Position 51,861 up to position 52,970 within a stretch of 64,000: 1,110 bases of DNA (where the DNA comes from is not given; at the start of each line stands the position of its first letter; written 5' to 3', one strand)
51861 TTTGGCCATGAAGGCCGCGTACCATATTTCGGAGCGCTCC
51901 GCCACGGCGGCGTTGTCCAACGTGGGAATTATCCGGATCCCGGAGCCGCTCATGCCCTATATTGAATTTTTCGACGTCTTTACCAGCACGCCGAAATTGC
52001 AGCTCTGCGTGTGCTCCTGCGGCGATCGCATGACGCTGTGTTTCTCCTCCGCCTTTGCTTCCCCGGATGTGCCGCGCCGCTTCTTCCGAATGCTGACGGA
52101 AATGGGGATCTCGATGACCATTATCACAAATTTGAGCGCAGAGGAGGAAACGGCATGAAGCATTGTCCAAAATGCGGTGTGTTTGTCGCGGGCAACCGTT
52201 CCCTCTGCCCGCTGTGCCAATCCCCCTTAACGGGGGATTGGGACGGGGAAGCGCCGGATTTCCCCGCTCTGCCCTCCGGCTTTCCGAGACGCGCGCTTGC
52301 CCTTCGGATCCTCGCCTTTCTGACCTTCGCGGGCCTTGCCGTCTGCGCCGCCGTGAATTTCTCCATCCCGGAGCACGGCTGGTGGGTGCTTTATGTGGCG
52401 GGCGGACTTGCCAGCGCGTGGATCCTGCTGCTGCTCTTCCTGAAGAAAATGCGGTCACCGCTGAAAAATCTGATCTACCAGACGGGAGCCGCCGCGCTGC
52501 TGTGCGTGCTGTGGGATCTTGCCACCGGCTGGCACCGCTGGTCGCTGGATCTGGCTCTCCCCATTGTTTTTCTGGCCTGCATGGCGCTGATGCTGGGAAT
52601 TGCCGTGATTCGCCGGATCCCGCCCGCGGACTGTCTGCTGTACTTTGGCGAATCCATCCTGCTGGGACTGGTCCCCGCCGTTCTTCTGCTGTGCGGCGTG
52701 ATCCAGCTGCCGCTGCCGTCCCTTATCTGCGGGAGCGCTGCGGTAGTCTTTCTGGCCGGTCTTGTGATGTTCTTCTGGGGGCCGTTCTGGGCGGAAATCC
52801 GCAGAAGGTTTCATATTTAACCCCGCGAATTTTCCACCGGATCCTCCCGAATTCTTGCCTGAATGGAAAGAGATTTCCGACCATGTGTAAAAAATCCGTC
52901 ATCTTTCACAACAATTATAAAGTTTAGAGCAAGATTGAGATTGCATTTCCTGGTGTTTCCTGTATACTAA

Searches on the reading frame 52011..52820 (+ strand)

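Call 4: search_protein_families(library=pfam, proteins=[window:52011-52820:+])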
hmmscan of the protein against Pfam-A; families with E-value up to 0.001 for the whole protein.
window:52011-52820:+ (269 aa): 1 family
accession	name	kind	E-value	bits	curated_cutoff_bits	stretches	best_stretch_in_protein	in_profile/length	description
PF19845.4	DUF6320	-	5.5e-53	180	29.9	1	84-269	1-186/186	Family of unknown function (DUF6320)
